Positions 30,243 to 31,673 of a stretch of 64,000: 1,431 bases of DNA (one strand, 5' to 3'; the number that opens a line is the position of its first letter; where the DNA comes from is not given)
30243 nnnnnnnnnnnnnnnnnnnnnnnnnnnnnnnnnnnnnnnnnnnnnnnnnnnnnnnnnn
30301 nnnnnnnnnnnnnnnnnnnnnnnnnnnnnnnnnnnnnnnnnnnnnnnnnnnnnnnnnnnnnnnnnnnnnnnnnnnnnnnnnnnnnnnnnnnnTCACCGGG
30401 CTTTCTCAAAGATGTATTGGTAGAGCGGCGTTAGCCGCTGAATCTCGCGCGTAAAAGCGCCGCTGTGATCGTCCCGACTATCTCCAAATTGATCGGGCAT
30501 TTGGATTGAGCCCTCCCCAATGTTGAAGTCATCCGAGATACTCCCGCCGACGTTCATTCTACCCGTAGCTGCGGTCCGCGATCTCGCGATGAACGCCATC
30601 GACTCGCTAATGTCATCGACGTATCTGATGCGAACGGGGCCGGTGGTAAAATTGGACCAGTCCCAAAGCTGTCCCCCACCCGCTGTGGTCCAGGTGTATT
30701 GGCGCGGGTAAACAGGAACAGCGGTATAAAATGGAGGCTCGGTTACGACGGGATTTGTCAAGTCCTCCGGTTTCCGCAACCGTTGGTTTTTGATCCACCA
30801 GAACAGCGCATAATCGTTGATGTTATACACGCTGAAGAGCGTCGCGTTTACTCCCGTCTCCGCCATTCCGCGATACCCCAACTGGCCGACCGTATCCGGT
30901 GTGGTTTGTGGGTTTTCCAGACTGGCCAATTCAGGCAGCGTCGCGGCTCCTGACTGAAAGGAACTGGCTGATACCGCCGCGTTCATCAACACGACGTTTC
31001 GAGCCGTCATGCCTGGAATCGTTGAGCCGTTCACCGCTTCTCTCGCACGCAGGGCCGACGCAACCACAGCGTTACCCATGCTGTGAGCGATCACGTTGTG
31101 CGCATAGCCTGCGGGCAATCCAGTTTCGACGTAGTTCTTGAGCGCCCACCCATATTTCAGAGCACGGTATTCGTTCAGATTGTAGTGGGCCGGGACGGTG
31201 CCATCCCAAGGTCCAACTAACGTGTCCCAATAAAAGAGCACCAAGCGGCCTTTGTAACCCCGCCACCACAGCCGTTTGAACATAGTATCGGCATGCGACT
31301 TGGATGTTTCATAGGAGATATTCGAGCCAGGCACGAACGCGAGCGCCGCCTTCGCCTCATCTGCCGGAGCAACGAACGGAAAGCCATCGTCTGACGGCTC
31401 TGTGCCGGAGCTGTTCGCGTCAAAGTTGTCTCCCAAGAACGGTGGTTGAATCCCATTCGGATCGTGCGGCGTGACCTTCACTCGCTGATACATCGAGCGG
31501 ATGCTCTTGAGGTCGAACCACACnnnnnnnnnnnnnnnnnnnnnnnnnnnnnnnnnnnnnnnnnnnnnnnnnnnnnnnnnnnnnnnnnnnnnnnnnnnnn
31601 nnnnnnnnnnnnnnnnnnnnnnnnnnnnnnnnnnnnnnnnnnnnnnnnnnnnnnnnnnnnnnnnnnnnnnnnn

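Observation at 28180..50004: Type IV filament machine hard-linked to a mini-Clp ATPase, secreted Ig protein, lipase-type toxin and immunity array: candidate new toxin-delivery system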

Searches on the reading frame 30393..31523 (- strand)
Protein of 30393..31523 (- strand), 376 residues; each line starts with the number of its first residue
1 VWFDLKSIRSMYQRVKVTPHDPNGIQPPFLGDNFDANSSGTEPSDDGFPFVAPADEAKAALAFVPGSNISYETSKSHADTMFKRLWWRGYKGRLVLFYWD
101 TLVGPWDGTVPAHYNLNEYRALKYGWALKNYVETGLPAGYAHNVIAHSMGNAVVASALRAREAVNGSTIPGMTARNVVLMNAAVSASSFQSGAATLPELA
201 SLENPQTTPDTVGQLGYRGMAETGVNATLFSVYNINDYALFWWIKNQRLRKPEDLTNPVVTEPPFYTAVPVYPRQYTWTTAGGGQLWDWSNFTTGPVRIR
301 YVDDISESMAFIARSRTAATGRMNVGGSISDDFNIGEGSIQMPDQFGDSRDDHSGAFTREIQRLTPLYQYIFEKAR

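Call 5: search_protein_families(library=pfam, max_evalue=0.01, proteins=[window:30393-31523:-])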
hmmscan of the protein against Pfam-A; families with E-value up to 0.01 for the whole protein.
window:30393-31523:- (376 aa): 0 families

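Call 8: search_protein_families(library=ncbifam, max_evalue=0.01, proteins=[window:30393-31523:-])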
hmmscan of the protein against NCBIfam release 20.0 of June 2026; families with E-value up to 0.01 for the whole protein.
window:30393-31523:- (376 aa): 0 families

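Call 15: find_homologous_proteins(query=window:30393-31523:-, max_evalue=0.001)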
Query window:30393-31523:- (376 aa): 61 proteins with E <= 0.001 among 4065 candidates.
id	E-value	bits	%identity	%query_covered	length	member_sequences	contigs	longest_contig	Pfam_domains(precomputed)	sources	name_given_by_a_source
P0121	4.3e-239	811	97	96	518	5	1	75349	-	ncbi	-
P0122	1.2e-117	411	55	98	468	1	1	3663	-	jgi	jgi:hypothetical protein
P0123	6.6e-113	396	53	99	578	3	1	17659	-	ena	-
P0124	4.2e-111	390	54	99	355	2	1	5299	-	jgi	jgi:hypothetical protein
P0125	1.6e-97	345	56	84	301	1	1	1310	-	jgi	jgi:hypothetical protein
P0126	6.0e-76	274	58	59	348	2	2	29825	PF05990.19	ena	-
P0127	6.0e-61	225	50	65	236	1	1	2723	-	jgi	jgi:hypothetical protein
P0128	1.0e-58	217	41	98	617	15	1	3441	-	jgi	jgi:hypothetical protein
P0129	2.9e-41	160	40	78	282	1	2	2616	-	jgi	jgi:hypothetical protein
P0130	7.2e-39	152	33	100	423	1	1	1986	PF05057.21,PF05990.19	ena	-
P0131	3.9e-38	150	33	100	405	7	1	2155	PF05990.19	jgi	-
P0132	7.3e-38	149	34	97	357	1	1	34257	PF05990.19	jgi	jgi:hypothetical protein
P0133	7.8e-38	149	34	100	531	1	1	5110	PF12697.14,PF05990.19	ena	-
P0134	3.1e-37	147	35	98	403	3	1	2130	PF05990.19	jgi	jgi:hypothetical protein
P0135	4.8e-36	143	35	100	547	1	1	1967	PF05057.21,PF05990.19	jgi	jgi:hypothetical protein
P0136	1.3e-32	131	34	100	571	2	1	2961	PF05990.19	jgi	-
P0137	5.6e-30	123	33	85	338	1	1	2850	PF05990.19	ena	-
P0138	4.4e-29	120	33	99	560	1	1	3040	PF05990.19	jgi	jgi:pimeloyl-ACP methyl ester carboxylesterase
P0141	4.4e-27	113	34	82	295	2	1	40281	PF05990.19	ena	-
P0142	3.5e-26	110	31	97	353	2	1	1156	PF05990.19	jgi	jgi:hypothetical protein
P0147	9.2e-25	105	30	98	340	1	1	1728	PF05990.19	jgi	-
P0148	1.8e-24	105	32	99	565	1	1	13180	PF05990.19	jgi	jgi:hypothetical protein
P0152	3.2e-23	100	29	99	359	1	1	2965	PF05990.19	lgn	-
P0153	3.8e-23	100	31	98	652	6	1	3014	PF05990.19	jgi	jgi:hypothetical protein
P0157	8.6e-23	99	29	98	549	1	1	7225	PF05990.19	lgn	-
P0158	1.3e-22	98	32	97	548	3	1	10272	PF12697.14,PF05990.19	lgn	-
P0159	2.2e-22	98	30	98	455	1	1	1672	PF05990.19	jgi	jgi:pimeloyl-ACP methyl ester carboxylesterase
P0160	2.6e-22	97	32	100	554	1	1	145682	-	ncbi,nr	ncbi:MAG: hypothetical protein IPP19_09415 [Verrucomicrobia bacterium]|nr:hypothetical protein [Verr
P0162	7.3e-22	96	30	100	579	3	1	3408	PF05990.19,PF24322.3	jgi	jgi:pimeloyl-ACP methyl ester carboxylesterase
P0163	7.4e-22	96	30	98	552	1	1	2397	PF05990.19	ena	-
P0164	8.9e-22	96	30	98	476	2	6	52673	PF05990.19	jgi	jgi:pimeloyl-ACP methyl ester carboxylesterase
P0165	1.5e-21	95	28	99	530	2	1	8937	PF05990.19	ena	-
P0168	7.7e-19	86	31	82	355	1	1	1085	PF05990.19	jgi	jgi:pimeloyl-ACP methyl ester carboxylesterase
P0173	9.7e-15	73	28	99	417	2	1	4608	PF05990.19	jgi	-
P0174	4.0e-14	70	32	49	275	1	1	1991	PF05990.19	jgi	jgi:pimeloyl-ACP methyl ester carboxylesterase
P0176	4.6e-9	54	28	99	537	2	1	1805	PF05990.19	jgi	jgi:hypothetical protein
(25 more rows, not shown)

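Call 16: find_encoding_contigs(protein=P0121, flank=10000, max_places=3)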
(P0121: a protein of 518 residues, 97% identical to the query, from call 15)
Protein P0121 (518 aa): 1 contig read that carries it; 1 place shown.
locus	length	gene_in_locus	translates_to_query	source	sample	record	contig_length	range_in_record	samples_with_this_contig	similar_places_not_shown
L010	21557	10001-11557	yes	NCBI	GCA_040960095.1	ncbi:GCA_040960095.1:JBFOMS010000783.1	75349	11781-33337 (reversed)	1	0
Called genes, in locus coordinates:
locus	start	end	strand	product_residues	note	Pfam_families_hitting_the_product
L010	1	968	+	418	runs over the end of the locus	PF13175:AAA_15 (faint), PF13304:AAA_21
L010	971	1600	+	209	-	-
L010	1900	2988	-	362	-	-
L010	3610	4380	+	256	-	PF03372:Exo_endo_phos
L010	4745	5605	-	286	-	PF01073:3Beta_HSD (weak), PF01370:Epimerase (weak), PF05368:NmrA, PF13460:NAD_binding_10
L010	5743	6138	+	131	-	PF01638:HxlR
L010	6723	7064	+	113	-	PF03551:PadR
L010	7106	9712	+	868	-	PF12704:MacB_PCD, PF02687:FtsX, PF12704:MacB_PCD (weak), PF02687:FtsX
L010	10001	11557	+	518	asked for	-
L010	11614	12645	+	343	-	PF13620:CarboxypepD_reg, PF13715:CarbopepD_reg_2 (faint)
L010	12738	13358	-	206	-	-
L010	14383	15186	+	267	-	PF00290:Trp_syntA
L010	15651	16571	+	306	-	PF00072:Response_reg, PF00990:GGDEF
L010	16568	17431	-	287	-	PF00781:DAGK_cat, PF19279:YegS_C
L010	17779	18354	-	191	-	PF00702:Hydrolase, PF12710:HAD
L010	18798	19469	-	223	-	PF04337:DUF480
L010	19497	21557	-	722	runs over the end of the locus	PF02897:Peptidase_S9_N, PF00326:Peptidase_S9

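Call 17: find_encoding_contigs(protein=P0123, flank=10000, max_places=2)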
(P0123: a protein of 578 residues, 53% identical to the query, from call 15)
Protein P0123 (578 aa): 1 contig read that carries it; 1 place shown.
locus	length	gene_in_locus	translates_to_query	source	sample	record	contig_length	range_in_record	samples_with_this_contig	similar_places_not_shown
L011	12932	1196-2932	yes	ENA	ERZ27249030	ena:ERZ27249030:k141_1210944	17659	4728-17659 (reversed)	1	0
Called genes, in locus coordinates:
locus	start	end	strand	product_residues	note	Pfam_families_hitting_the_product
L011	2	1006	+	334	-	?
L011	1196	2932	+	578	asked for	-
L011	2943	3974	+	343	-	-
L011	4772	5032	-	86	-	-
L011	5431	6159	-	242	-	PF13709:DUF4159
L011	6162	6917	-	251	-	PF13709:DUF4159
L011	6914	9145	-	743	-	-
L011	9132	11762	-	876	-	-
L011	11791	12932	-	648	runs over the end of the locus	PF07584:BatA, PF13519:VWA_2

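Call 30: search_protein_families(library=pfam, max_evalue=0.01, proteins=[P0160, P0123])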
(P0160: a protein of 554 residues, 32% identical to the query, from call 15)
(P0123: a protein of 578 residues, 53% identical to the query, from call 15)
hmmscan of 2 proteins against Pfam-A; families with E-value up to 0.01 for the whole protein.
P0160 (554 aa): 0 families

P0123 (578 aa): 1 family
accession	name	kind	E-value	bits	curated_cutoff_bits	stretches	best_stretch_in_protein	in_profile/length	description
PF05990.18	DUF900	-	0.00061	19.8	20.5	1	276-378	17-112/232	Alpha/beta hydrolase of unknown function (DUF900)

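Call 34: search_solved_structures(query=A3, max_evalue=1, show_alignments=1)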
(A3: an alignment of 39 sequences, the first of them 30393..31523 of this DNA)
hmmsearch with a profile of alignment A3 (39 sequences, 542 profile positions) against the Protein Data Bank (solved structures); distinct sequences matched with E-value up to 1: 12.
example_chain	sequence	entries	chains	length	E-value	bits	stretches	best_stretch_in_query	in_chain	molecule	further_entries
5xk2_A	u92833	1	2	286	0.15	13.8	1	306-346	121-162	Diacylglycerol lipase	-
2qxt_A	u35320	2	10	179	0.29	12.9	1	309-363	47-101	Lipase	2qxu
5ct4_A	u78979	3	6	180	0.29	12.8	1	309-363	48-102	Esterase | Wild-type Bacillus subtilis lipase A with 10% [BMIM][Cl] chain A | Lipase EstA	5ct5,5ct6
1i6w_A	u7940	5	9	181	0.29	12.8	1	309-363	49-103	LIPASE A | lipase | Esterase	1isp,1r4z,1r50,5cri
1t4m_A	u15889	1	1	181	0.3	12.8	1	309-363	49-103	LIPASE A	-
3qzu_A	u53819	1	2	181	0.3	12.8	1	309-363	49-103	Lipase estA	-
1t2n_A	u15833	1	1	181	0.3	12.8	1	309-363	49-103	Lipase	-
3d2a_A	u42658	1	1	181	0.3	12.8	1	309-363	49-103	Lipase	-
3d2c_A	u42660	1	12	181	0.51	12.1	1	309-343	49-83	Lipase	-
3d2b_A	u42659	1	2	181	0.51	12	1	309-343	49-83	Lipase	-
3qmm_A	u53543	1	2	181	0.52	12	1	309-343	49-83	Lipase estA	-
5ct8_A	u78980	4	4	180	0.88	11.3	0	312-363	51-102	Quadruple mutant lipase A | Esterase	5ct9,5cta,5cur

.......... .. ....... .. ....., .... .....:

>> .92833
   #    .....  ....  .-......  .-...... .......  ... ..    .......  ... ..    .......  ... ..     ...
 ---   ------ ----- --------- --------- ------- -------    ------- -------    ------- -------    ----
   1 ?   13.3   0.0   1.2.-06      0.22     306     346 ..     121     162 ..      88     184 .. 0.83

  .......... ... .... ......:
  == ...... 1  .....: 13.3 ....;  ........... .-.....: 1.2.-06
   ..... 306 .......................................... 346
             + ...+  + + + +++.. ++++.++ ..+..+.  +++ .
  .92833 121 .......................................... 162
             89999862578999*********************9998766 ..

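Call 43: predict_structure(alignment_id=A3)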
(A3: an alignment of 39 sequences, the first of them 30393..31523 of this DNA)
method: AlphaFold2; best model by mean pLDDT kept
length: 376 residues; sequences in the alignment: 39
mean_pLDDT: 86.2   pTM: 0.90
mean pLDDT of the five models: 86.2, 85.6, 84.4, 80.6, 80.2
residues with pLDDT >= 90: 193; 70-90: 141; 50-70: 27; < 50: 15
segments of 3 or more residues with pLDDT < 50: 257-269
pLDDT, mean of each block of 10 residues (from residue 1): 74 95 86 87 94 95 94 95 95 97 65 84 96 97 97 95 79 97 95 89 79 79 94 89 83 57 45 77 84 86 88 88 94 91 70 80 92 95
secondary structure, 60 per line:
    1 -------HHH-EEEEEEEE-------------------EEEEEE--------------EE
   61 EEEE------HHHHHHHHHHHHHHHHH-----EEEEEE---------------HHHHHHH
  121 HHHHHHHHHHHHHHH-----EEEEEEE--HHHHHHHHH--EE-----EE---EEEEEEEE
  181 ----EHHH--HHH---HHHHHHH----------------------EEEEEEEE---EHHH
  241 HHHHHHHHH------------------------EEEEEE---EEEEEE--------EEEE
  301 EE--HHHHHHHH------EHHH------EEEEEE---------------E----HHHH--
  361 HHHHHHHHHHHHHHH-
elements in order: E12-19 E39-44 E59-64 H71-87 E93-98 H114-135 E141-147 H150-158 E173-180 H197-203 E226-233 H238-249 E274-279 E283-288 E297-302 H305-312 E329-334 H355-358 H361-375

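Call 45: fold_search(model_id=the predicted structure, library=pdb)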
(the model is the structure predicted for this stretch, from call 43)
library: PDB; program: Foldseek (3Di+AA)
matches with E <= 10: 1221; with E <= 0.001: 14
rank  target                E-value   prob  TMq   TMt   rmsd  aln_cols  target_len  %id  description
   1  9iw9_A                2.0e-04  0.99  0.23  0.31   9.3       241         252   14  Crystal Structure of KbPETase (released 2025-07-30)
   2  5aoa                  2.2e-04  1.00  0.28  0.35   8.4       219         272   12  The structure of a novel thermophilic esterase from the Planctomycetes species, Thermogutta terrifontis, Est2-Propionate (released 2015-12-09)
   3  6gup_A                3.3e-04  0.99  0.28  0.31  10.2       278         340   14  Siderophore hydrolase EstB from Aspergillus fumigatus (released 2018-08-15)
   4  6zth_A                4.4e-04  0.97  0.24  0.20  10.1       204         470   17  Phospholipase PlaB from Legionella pneumophila (released 2021-06-02)
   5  6eic_B                5.0e-04  0.99  0.27  0.35  12.3       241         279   16  Crystal structure of Rv0183, a Monoglyceride Lipase from Mycobacterium Tuberculosis (released 2018-06-27)
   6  9iw9_C                5.6e-04  0.99  0.25  0.34   8.6       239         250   12  Crystal Structure of KbPETase (released 2025-07-30)
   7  6eic_C                6.0e-04  0.99  0.26  0.34  11.8       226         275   18  Crystal structure of Rv0183, a Monoglyceride Lipase from Mycobacterium Tuberculosis (released 2018-06-27)
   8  7ozm                  6.3e-04  0.99  0.26  0.33  11.4       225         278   18  Crystal Structure of mtbMGL K74A (Closed Cap Conformation) (released 2021-09-15)
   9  5ao9                  6.3e-04  0.99  0.28  0.35   8.5       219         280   13  The structure of a novel thermophilic esterase from the Planctomycetes species, Thermogutta terrifontis, Est2-native (released 2015-12-09)
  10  7l50_C                6.3e-04  0.98  0.26  0.32  10.3       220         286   14  Crystal structure of human monoacylglycerol lipase in complex with compound 4f (released 2021-08-11)
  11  8ptc                  6.7e-04  0.99  0.28  0.34  11.1       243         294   12  COMPLEX CRYSTAL STRUCTURE OF MUTANT HUMAN MONOGLYCERIDE LIPASE WITH COMPOUND 5d (released 2024-01-31)
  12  7l4u_B                7.1e-04  0.99  0.26  0.32  10.9       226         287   14  Crystal structure of human monoacylglycerol lipase in complex with compound 1h (released 2021-08-11)
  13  8ytz                  9.0e-04  0.96  0.22  0.30  10.0       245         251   15  The P185V variant of Kubu-PETase from Kutzneria buriramensis (released 2025-01-15)
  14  7l4t_A                9.0e-04  0.96  0.24  0.30  12.4       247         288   14  Crystal structure of human monoacylglycerol lipase in complex with compound 1 (released 2021-08-11)
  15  6mly_A                1.1e-03  0.98  0.27  0.16   9.8       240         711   10  Bifunctional GH43-CE Bacteroides eggerthii, BACEGG_01304 (released 2019-10-02)
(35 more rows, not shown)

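Call 46: find_encoding_contigs(protein=P0160, flank=10000, max_places=1)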
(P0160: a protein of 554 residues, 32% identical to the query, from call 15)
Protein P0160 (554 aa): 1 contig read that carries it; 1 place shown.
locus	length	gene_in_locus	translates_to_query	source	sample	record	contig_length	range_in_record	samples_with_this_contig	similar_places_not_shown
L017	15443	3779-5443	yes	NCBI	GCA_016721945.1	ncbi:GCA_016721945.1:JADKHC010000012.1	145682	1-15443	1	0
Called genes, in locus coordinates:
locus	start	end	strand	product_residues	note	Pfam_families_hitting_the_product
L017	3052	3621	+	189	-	-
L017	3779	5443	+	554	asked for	-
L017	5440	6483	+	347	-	PF13620:CarboxypepD_reg (weak)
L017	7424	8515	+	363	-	-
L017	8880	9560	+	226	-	-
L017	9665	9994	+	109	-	-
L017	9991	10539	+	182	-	-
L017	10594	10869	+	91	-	-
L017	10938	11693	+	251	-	-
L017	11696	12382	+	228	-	-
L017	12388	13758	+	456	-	PF10412:TrwB_AAD_bind (weak), PF12696:TraG-D_C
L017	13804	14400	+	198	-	-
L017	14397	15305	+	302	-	PF08843:AbiEii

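Call 47: find_encoding_contigs(protein=P0164, flank=10000, max_places=1)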
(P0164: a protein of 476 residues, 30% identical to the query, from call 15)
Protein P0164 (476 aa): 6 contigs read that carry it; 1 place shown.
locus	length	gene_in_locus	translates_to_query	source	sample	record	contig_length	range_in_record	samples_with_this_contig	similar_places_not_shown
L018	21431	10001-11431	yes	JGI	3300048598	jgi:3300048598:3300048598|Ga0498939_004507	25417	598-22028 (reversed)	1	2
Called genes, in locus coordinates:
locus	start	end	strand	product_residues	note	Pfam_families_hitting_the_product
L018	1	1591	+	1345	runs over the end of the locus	PF05990:DUF900 (weak)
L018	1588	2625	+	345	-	PF13620:CarboxypepD_reg (weak)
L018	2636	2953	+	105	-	-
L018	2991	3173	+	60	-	-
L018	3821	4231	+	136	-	-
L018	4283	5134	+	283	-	PF06067:DUF932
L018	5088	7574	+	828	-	PF08275:DNAG_N (weak), PF13155:Toprim_2, PF13362:Toprim_3 (weak), PF13662:Toprim_4, PF27228:MTBMA_p00010_2nd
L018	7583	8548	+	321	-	PF02899:Phage_int_SAM_1 (weak), PF13495:Phage_int_SAM_4 (weak), PF00589:Phage_integrase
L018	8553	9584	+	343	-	PF02899:Phage_int_SAM_1 (weak), PF00589:Phage_integrase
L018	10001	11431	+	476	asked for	PF05990:DUF900 (weak)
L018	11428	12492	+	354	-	-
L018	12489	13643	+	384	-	-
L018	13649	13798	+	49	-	-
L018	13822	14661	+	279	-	-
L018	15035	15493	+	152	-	-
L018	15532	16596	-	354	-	-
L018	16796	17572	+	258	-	PF13578:Methyltransf_24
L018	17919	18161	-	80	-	-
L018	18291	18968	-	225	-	PF00072:Response_reg, PF00196:GerE, PF08281:Sigma70_r4_2 (weak)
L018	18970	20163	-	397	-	PF13188:PAS_8, PF07730:HisKA_3, PF13581:HATPase_c_2, PF02518:HATPase_c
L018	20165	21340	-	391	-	PF00155:Aminotran_1_2, PF01041:DegT_DnrJ_EryC1, PF01053:Cys_Met_Meta_PP (weak)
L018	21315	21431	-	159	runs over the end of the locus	PF13412:HTH_24 (faint), PF01037:AsnC_trans_reg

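Call 49: find_related_loci(query=A3, collection=metagenome_contigs, flank=10000)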
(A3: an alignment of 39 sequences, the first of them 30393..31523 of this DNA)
Query A3 (376 aa) in metagenome_contigs; peptide patterns used: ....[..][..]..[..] (x = any residue, [..] = any of these).
600 stretches matched a pattern (row limit reached: there are more); 495 encode a relative of the query (tblastn E <= 1e-3); the best 80 are kept; 80 distinct loci.
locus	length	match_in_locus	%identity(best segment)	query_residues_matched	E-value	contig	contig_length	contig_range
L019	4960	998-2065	53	1-373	1e-119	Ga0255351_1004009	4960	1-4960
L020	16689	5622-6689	53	1-373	3e-119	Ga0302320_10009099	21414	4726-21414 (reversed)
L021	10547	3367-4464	39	1-373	5e-68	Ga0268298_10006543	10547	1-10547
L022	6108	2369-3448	35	1-374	3e-59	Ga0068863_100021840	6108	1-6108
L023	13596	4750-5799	35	1-373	2e-58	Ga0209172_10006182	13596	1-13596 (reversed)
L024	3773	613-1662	35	1-373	2e-58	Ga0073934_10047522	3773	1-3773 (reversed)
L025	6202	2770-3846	36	1-376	5e-54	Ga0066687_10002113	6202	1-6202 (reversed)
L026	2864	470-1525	34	1-376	2e-51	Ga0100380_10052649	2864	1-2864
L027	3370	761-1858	35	1-376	4e-51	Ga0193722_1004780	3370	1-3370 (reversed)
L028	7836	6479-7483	37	4-363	5e-51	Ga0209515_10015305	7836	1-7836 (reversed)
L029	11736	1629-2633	37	4-363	5e-51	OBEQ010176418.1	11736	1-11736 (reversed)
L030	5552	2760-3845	34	1-371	2e-50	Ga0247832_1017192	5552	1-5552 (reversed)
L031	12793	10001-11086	34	1-371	2e-50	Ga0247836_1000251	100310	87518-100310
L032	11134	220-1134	36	72-372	1e-49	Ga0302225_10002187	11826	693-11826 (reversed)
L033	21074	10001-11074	36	1-375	4e-49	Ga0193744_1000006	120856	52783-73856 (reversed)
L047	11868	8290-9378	35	3-371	4e-43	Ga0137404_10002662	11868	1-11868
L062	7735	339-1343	31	1-373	1e-38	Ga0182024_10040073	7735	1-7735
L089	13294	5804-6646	31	55-374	7e-34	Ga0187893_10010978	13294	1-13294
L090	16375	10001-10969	30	2-374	6e-34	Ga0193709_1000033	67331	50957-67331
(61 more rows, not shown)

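Call 90: search_protein_families(library=padloc, max_evalue=0.001, proteins=[window:30393-31523:-])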
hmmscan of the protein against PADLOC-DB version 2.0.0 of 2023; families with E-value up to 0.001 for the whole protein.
window:30393-31523:- (376 aa): 0 families
